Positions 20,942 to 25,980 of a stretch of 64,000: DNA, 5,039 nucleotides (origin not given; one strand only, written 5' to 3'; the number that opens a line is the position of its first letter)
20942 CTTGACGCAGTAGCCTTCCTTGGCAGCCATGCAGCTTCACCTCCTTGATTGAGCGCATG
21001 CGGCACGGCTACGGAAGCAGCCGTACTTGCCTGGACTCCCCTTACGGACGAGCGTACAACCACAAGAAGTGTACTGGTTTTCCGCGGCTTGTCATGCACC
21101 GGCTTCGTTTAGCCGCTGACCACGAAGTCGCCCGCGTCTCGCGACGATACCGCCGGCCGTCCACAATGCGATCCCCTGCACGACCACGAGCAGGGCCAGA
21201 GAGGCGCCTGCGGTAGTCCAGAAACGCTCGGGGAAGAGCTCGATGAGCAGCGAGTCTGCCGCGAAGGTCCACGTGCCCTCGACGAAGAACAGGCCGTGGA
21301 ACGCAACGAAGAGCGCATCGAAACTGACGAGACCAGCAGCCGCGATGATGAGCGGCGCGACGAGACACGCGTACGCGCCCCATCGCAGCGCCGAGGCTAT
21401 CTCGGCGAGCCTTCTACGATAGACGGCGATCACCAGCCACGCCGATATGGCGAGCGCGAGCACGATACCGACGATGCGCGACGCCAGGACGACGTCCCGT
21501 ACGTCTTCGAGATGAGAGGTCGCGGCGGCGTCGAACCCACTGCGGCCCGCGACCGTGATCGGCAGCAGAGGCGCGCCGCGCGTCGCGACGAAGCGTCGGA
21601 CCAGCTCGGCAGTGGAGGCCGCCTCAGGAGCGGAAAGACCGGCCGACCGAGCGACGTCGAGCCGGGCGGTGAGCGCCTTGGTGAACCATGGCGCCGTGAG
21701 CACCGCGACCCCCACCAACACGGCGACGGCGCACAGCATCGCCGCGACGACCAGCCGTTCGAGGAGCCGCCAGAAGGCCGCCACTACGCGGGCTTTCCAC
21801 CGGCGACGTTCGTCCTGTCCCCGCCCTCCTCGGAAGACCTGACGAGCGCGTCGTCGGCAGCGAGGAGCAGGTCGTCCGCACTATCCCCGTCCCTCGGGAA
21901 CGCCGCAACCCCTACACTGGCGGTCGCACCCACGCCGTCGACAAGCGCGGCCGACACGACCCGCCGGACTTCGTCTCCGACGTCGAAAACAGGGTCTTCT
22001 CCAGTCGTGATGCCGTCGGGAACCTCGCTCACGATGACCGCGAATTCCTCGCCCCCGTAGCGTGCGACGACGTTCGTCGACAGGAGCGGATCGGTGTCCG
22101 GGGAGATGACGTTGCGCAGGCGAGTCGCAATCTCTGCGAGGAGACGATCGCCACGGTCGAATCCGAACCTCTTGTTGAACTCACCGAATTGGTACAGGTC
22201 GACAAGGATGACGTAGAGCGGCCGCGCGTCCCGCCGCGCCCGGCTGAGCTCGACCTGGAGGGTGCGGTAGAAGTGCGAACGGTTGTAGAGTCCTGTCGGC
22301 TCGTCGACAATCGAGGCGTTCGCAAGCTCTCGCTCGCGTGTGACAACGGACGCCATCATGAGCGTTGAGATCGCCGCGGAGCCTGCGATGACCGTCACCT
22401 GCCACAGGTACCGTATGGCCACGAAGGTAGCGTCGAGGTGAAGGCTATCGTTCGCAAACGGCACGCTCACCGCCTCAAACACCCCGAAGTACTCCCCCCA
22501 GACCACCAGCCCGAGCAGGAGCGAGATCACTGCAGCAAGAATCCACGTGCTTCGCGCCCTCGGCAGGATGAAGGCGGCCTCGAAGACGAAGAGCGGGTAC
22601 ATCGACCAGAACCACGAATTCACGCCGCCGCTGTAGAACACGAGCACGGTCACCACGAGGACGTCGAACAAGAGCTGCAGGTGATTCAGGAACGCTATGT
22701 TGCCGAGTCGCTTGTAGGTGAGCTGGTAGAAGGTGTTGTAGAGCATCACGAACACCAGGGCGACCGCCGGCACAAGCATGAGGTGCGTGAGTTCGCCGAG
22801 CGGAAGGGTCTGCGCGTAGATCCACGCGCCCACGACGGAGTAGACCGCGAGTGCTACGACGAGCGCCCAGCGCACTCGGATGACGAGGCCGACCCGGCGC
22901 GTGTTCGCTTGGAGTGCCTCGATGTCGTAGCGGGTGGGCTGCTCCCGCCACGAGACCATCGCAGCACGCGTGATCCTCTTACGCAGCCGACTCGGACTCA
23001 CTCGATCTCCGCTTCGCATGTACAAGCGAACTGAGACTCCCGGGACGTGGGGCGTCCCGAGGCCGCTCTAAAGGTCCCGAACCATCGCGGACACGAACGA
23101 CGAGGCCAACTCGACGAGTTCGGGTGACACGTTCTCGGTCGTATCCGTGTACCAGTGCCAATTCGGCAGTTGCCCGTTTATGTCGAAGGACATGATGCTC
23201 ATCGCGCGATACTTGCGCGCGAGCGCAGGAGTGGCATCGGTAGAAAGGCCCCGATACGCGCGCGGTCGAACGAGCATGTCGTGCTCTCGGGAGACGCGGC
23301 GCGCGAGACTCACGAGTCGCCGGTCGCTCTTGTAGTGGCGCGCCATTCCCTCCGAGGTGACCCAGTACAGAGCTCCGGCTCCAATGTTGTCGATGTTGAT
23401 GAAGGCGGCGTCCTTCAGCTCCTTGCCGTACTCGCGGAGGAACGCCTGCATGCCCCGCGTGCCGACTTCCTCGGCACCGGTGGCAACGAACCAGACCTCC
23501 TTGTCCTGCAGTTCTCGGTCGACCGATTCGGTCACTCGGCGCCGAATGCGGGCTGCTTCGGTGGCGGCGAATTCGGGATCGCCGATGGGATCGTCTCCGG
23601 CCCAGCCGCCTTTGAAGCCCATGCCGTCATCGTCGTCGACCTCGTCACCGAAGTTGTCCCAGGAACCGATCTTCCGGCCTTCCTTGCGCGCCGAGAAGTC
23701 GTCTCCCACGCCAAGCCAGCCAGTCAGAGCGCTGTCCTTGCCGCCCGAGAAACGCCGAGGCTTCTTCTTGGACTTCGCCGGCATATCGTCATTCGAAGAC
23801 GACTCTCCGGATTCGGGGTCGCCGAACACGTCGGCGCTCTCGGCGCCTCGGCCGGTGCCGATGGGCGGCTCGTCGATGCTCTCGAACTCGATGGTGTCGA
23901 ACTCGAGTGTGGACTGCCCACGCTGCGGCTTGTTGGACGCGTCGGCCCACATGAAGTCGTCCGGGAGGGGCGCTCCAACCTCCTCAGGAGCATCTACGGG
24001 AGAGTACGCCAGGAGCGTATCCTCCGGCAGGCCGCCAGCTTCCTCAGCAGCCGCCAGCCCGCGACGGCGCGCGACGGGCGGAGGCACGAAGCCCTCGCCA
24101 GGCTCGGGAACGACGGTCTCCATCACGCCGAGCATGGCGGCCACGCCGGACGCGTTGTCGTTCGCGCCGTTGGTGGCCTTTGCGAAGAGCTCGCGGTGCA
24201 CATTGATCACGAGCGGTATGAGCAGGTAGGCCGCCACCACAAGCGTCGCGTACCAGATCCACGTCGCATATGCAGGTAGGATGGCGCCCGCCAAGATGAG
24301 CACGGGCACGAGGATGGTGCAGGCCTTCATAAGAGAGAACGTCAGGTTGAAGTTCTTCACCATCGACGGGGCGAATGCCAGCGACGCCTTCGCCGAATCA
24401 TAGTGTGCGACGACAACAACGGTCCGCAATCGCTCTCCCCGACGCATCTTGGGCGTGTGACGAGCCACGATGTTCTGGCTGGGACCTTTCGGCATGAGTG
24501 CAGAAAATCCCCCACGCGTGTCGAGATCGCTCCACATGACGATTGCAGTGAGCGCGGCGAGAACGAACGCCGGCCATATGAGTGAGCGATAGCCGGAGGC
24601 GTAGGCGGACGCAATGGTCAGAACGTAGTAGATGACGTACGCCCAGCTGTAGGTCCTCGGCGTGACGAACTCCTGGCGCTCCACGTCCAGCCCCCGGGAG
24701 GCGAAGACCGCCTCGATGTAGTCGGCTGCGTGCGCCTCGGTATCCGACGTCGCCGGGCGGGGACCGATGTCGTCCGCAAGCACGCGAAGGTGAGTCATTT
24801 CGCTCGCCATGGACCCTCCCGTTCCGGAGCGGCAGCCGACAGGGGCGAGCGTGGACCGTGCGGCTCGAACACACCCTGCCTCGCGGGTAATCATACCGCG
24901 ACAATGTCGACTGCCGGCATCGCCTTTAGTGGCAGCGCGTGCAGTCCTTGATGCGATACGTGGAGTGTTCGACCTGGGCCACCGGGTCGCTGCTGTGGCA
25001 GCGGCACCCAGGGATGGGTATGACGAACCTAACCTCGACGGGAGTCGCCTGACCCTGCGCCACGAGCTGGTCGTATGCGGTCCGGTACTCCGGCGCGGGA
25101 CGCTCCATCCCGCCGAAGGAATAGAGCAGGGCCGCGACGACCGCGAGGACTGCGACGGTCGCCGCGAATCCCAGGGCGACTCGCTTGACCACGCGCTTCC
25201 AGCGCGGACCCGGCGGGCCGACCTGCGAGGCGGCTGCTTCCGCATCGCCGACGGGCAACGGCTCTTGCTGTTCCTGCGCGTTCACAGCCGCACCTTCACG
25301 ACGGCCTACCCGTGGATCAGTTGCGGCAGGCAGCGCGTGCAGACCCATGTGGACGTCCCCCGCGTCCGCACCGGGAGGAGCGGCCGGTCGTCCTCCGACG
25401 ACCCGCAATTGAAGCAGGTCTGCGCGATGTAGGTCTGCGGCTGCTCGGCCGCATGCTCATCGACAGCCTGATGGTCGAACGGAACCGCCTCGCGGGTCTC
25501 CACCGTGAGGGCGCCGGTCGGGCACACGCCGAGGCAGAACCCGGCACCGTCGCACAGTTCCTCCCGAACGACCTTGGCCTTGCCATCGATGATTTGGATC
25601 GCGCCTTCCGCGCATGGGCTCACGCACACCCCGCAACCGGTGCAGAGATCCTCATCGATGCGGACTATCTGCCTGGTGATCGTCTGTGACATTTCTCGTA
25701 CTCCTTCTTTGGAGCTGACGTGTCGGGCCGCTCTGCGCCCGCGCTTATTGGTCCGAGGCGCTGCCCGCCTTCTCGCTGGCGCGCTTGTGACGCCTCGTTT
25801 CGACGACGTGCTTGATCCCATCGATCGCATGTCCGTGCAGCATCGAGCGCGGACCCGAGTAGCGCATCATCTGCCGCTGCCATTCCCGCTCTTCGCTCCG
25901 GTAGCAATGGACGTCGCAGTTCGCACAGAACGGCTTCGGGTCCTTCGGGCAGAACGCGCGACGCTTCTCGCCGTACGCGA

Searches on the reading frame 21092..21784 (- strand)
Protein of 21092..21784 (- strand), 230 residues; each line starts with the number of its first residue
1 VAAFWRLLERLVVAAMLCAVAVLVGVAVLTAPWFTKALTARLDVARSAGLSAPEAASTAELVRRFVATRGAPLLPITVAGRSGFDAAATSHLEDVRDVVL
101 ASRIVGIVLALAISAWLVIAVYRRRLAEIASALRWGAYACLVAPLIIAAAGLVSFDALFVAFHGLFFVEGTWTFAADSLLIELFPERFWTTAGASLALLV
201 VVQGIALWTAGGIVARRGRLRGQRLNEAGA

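Call 44: search_protein_families(library=pfam, proteins=[window:21092-21784:-], max_evalue=0.0001)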
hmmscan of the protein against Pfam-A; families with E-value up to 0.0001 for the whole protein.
window:21092-21784:- (230 aa): 1 family
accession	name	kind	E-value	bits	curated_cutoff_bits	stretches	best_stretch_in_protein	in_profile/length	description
PF07314.17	Lit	-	1.1e-20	74.8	24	1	12-189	4-176/176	Lipoprotein intramolecular transacylase Lit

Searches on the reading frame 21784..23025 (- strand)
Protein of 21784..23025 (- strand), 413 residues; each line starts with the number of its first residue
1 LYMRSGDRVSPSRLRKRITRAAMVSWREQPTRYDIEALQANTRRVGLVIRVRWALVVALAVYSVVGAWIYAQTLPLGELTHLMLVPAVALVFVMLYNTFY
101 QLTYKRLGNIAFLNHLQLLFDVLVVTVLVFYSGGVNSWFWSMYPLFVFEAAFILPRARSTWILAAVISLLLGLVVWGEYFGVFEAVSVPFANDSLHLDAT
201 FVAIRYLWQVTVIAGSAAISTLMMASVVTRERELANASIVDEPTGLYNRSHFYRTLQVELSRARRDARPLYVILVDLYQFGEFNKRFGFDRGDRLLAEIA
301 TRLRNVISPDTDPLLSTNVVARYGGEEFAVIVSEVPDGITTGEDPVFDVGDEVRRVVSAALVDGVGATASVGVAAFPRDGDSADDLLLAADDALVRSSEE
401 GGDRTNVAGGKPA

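Call 44: search_protein_families(library=pfam, proteins=[window:21784-23025:-], max_evalue=0.0001)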
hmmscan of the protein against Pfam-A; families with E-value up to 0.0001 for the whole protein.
window:21784-23025:- (413 aa): 2 families
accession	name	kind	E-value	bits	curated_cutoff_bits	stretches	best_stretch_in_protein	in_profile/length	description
PF00990.26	GGDEF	-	4.4e-29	101.8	23.8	1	239-403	2-160/161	Diguanylate cyclase, GGDEF domain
PF25323.1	6TM_PilS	-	2.2e-05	24.6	27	1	39-180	6-146/189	PilS-like transmembrane domain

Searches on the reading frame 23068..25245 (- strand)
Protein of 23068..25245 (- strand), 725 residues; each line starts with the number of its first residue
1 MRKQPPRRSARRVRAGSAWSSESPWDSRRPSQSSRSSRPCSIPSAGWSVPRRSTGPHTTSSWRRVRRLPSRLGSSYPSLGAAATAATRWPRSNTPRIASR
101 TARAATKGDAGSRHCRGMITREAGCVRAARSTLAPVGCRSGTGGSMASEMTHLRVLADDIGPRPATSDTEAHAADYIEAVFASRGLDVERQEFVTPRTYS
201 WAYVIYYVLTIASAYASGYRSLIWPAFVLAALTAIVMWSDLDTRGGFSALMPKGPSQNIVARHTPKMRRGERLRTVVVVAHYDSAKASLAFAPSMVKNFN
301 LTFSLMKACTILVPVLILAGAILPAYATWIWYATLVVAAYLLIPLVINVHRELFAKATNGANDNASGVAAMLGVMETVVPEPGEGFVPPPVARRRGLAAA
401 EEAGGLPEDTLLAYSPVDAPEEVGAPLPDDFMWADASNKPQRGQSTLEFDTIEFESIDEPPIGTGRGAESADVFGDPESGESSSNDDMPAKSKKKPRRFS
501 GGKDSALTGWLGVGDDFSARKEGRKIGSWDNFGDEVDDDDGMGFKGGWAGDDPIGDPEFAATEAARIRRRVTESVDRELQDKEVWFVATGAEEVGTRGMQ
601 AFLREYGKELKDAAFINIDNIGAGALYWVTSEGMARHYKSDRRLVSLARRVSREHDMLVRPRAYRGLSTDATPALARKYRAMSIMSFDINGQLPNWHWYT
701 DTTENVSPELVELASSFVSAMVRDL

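Call 22: search_protein_families(library=pfam, proteins=[window:23068-25245:-], max_evalue=0.0001)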
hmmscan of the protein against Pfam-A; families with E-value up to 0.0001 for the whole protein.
window:23068-25245:- (725 aa): 1 family
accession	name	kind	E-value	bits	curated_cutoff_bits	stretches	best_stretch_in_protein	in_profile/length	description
PF04389.22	Peptidase_M28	-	4.5e-16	59.6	21.3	1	579-718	54-189/193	Peptidase family M28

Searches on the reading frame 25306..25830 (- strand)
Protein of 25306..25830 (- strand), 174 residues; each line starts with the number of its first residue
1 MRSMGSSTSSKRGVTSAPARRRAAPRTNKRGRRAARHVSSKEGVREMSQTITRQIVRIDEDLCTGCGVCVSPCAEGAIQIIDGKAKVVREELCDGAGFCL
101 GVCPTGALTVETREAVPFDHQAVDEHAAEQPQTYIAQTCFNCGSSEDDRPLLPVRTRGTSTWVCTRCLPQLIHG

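Call 55: search_protein_families(library=pfam, proteins=[window:25306-25830:-], max_evalue=0.0001)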
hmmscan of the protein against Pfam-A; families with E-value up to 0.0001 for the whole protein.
window:25306-25830:- (174 aa): 8 families
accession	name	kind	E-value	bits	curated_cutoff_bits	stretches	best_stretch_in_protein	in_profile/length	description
PF14697.11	Fer4_21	-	3.2e-09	37.2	35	1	57-108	2-57/59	4Fe-4S dicluster domain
PF13237.11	Fer4_10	-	7.6e-09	35.8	25.5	1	56-104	2-53/53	4Fe-4S dicluster domain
PF12837.12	Fer4_6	-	9.9e-09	35.2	25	1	55-78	1-24/24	4Fe-4S binding domain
PF12838.12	Fer4_7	-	1.5e-08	35.4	27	0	52-77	27-52/52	4Fe-4S dicluster domain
PF00037.32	Fer4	-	7.8e-08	32.3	21.1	1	56-78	1-23/24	4Fe-4S binding domain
PF12797.12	Fer4_2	-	1.3e-06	28.4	24.5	0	55-74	2-21/22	4Fe-4S binding domain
PF13187.11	Fer4_9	-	3.7e-06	27.3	27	1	63-107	2-51/52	4Fe-4S dicluster domain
PF25160.1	LdpA_Fe-S-bd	-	2e-05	24.7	27.6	0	85-110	20-45/49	LdpA Fe-S cluster-binding domain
